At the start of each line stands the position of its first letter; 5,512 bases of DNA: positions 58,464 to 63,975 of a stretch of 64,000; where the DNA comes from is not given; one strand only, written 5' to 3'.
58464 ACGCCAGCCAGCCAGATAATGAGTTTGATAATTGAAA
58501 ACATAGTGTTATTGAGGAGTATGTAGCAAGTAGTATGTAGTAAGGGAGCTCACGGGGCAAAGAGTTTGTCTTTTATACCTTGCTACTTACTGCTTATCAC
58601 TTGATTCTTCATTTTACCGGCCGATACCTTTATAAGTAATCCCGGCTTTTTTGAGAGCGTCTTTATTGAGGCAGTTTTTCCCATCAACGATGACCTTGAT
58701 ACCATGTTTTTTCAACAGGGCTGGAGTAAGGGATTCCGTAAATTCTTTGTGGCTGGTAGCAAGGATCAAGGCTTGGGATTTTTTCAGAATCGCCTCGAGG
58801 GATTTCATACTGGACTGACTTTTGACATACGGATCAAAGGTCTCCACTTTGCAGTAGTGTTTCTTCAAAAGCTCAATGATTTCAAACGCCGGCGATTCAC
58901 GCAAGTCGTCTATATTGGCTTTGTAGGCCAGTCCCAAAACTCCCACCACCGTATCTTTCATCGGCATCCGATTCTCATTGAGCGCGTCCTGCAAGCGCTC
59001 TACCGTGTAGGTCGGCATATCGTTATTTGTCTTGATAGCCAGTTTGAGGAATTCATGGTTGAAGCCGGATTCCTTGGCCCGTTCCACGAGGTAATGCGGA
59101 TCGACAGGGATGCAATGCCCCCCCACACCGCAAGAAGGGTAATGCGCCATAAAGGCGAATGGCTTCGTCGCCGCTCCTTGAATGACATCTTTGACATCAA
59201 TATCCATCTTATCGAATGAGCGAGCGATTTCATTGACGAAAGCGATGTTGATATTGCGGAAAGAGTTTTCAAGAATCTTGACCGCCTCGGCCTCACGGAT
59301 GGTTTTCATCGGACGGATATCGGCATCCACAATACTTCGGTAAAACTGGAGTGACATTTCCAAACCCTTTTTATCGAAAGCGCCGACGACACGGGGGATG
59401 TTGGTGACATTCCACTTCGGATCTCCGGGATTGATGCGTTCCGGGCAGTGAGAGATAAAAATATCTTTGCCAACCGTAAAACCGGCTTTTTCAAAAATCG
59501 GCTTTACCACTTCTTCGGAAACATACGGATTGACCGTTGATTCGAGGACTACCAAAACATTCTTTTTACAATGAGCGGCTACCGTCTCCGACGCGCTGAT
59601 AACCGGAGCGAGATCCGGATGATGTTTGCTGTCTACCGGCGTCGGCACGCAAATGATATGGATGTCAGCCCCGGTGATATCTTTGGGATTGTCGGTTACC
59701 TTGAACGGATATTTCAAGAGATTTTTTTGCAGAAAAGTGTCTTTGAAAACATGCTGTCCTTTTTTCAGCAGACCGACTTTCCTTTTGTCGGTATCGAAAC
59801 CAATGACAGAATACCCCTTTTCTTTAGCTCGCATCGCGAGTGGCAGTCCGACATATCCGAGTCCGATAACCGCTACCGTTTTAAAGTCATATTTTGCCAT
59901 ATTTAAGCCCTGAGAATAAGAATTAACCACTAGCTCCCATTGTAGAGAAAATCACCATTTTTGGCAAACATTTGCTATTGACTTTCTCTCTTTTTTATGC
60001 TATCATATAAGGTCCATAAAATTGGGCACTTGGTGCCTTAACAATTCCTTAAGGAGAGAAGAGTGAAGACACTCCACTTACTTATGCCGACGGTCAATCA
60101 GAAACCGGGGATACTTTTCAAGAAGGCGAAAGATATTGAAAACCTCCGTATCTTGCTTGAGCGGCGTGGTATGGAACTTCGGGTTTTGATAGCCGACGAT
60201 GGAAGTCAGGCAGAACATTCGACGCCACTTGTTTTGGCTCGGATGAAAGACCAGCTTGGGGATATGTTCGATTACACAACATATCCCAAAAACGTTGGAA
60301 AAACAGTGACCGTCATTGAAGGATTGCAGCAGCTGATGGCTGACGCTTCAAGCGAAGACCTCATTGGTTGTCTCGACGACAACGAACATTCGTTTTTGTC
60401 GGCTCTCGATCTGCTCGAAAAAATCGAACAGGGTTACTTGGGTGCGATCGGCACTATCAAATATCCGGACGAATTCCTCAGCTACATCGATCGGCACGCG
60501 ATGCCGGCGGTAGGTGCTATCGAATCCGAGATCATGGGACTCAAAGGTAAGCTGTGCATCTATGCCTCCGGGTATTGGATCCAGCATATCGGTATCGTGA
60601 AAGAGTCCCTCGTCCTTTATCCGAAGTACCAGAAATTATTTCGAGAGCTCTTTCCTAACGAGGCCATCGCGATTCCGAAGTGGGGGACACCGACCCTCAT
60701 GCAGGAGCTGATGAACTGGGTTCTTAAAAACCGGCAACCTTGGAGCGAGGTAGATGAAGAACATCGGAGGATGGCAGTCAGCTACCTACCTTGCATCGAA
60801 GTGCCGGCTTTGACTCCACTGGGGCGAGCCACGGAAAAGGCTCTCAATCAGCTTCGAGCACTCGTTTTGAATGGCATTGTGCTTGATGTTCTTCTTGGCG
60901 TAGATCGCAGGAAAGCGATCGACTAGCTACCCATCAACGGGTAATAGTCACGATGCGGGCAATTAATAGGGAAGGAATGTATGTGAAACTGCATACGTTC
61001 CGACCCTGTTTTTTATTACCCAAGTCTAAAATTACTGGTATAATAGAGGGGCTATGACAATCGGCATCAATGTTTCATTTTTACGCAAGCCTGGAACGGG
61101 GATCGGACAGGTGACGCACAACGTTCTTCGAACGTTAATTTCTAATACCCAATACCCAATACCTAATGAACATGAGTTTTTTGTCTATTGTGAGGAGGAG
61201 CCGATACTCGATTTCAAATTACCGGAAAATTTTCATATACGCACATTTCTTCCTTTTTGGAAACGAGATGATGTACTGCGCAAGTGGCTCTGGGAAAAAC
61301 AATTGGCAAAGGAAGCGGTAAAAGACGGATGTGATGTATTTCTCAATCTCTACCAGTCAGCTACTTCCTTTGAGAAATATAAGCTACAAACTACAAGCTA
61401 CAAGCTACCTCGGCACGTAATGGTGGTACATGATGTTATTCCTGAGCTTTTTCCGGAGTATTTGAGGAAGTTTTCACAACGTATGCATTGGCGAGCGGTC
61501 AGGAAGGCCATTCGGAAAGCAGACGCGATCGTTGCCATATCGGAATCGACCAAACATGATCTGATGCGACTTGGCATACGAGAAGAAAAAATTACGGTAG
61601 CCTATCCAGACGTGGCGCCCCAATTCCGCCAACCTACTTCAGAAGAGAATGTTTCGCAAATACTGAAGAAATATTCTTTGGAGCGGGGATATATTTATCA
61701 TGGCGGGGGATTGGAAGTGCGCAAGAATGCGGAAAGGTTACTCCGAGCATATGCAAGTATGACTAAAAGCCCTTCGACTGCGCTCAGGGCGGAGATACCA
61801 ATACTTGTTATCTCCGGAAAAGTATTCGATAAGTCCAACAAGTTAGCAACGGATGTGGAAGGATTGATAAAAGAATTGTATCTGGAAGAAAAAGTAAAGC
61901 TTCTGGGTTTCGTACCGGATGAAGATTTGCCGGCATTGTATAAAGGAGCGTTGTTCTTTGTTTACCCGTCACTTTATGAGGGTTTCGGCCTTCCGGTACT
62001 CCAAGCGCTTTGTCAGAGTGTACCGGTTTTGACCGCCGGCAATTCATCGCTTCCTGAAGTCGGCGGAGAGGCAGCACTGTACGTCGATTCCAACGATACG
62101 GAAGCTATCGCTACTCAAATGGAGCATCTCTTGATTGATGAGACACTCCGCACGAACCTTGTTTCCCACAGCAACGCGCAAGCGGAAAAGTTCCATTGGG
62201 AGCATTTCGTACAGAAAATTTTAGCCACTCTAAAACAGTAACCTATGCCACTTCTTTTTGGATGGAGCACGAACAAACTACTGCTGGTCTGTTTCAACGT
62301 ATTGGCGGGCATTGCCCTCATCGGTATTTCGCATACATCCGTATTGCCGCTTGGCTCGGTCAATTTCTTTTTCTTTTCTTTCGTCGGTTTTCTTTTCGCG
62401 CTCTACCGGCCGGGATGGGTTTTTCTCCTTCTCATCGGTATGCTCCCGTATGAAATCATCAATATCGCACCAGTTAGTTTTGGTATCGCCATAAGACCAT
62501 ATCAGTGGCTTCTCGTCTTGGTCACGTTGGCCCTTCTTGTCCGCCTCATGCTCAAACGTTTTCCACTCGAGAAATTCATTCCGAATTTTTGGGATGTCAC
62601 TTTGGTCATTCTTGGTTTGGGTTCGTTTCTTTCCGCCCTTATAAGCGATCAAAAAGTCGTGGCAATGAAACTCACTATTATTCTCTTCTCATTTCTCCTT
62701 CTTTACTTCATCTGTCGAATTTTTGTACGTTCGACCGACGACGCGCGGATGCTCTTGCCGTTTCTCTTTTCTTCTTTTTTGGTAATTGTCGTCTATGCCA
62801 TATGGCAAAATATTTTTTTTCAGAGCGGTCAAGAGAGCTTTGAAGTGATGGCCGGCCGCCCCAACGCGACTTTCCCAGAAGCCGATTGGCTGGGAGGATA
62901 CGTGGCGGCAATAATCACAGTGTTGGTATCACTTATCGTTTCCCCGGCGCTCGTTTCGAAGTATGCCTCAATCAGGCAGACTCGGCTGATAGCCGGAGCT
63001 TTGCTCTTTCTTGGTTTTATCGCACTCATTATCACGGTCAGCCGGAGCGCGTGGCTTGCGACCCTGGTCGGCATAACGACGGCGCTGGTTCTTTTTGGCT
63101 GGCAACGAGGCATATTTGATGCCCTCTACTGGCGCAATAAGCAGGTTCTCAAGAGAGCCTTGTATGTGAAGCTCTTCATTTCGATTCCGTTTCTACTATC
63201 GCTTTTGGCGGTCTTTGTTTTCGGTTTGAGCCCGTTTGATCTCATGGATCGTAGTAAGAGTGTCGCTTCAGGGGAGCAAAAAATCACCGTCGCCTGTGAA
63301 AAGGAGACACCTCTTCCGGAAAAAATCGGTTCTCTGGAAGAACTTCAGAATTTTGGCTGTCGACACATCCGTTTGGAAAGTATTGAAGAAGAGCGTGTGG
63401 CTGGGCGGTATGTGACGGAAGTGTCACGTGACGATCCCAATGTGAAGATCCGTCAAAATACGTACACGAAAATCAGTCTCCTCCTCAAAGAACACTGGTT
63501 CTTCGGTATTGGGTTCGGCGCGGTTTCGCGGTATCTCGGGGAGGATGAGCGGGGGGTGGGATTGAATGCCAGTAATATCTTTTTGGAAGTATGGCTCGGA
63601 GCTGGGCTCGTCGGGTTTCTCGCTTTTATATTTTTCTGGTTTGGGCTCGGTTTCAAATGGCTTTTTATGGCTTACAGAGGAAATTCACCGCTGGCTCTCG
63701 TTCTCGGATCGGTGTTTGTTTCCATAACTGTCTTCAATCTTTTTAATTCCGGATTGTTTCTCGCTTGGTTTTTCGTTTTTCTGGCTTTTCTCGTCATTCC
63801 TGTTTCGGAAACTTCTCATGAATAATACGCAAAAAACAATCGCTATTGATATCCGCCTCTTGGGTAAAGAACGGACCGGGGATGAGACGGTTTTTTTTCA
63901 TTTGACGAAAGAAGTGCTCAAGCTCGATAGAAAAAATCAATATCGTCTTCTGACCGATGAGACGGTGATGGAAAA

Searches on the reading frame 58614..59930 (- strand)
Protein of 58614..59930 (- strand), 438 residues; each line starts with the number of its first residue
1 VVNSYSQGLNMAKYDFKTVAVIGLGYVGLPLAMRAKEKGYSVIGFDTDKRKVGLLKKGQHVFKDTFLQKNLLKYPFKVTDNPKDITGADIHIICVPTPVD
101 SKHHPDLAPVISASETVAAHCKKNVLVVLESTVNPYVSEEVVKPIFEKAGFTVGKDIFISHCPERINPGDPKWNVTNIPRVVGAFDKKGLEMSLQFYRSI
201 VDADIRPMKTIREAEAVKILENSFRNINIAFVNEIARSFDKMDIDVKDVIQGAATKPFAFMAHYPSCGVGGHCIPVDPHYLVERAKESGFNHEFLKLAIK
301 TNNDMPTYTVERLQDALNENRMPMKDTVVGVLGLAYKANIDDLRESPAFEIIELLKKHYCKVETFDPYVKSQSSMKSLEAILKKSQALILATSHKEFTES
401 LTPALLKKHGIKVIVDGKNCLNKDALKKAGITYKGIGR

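Call 75: search_protein_families(library=pfam, proteins=[window:58614-59930:-], max_evalue=0.01)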
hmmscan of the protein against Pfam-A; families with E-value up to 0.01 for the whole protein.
window:58614-59930:- (438 aa): 9 families
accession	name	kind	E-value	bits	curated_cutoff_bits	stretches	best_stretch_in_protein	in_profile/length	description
PF03721.20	UDPG_MGDP_dh_N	-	9.6e-38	130.1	27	1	18-189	2-179/187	UDP-glucose/GDP-mannose dehydrogenase family, NAD binding domain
PF00984.24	UDPG_MGDP_dh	-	1e-29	102.9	25.4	1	212-303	1-93/94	UDP-glucose/GDP-mannose dehydrogenase family, central domain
PF03720.21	UDPG_MGDP_dh_C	-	4.9e-23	81.9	30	1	330-422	1-102/103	UDP-glucose/GDP-mannose dehydrogenase family, UDP binding domain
PF03446.21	NAD_binding_2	-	7.2e-09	36.3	21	1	18-147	1-109/161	NAD binding domain of 6-phosphogluconate dehydrogenase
PF02826.25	2-Hacid_dh_C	-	2.1e-05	24.4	25.1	1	14-53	34-73/178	D-isomer specific 2-hydroxyacid dehydrogenase, NAD binding domain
PF02254.24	TrkA_N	-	0.00019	22.2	23.8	0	19-63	1-46/116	TrkA-N domain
PF02558.23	ApbA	-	0.00092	19.3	22.2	1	19-117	1-96/150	Ketopantoate reductase PanE/ApbA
PF01210.29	NAD_Gly3P_dh_N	-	0.0018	18.7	23.1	0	19-124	2-105/158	NAD-dependent glycerol-3-phosphate dehydrogenase N-terminus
PF01118.30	Semialdhyde_dh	-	0.0032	18.3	26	0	19-117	2-100/121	Semialdehyde dehydrogenase, NAD binding domain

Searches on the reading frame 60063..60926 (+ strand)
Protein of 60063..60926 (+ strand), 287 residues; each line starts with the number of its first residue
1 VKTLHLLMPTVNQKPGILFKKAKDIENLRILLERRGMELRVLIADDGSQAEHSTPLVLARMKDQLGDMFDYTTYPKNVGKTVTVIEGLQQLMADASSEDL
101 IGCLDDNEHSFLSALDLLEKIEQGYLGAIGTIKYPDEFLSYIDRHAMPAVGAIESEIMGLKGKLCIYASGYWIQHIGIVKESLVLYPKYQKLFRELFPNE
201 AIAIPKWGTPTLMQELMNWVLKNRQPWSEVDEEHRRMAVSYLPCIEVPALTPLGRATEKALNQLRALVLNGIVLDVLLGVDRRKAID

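Call 75: search_protein_families(library=pfam, proteins=[window:60063-60926:+], max_evalue=0.01)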
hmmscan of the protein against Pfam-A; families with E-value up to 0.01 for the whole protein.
window:60063-60926:+ (287 aa): 1 family
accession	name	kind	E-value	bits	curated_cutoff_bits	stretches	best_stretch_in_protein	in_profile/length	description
PF00535.33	Glycos_transf_2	-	0.00055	20.3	23.3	1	31-144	20-127/168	Glycosyl transferase family 2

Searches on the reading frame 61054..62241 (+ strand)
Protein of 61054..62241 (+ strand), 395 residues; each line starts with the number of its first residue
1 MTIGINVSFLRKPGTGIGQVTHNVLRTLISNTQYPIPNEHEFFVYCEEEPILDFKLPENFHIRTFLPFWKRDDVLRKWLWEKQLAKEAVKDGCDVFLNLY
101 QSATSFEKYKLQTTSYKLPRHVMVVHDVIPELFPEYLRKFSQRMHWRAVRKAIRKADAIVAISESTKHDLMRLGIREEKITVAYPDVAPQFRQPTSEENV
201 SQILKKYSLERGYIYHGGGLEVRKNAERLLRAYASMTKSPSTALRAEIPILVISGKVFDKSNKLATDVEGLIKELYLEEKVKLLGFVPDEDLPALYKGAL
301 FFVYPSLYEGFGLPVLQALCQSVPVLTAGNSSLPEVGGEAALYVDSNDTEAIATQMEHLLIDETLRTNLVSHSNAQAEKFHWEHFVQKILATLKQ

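Call 75: search_protein_families(library=pfam, proteins=[window:61054-62241:+], max_evalue=0.01)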
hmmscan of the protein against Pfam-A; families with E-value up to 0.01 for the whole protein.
window:61054-62241:+ (395 aa): 6 families
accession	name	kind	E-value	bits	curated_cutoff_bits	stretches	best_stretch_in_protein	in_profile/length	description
PF00534.26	Glycos_transf_1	-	4.4e-24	85.4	26.4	1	213-370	17-166/172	Glycosyl transferases group 1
PF13692.12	Glyco_trans_1_4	-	1.7e-18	67.7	27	1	217-361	7-141/142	Glycosyl transferases group 1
PF13439.12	Glyco_transf_4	-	2.3e-14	54.2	28.5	1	38-185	18-164/170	Glycosyltransferase Family 4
PF20706.3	GT4-conflict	-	1.8e-07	30.9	26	1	149-333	140-316/385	Family 4 Glycosyltransferase in conflict systems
PF13579.12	Glyco_trans_4_4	-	3.7e-06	27.8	29.7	1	120-183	96-155/158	Glycosyl transferase 4-like domain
PF13524.12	Glyco_trans_1_2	-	0.00053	20.4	25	1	278-391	26-144/144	Glycosyl transferase-like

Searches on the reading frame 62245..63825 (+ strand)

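Call 23: search_protein_families(library=ncbifam, proteins=[window:62245-63825:+], max_evalue=1e-10)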
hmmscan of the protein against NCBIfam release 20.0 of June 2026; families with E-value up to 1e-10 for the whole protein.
window:62245-63825:+ (526 aa): 0 families

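Call 75: search_protein_families(library=pfam, proteins=[window:62245-63825:+], max_evalue=0.01)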
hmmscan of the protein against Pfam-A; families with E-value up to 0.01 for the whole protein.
window:62245-63825:+ (526 aa): 1 family
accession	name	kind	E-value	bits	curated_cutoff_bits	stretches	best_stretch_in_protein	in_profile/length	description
PF04932.20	Wzy_C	-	2.2e-16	60.4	31.7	1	253-462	2-149/149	O-Antigen ligase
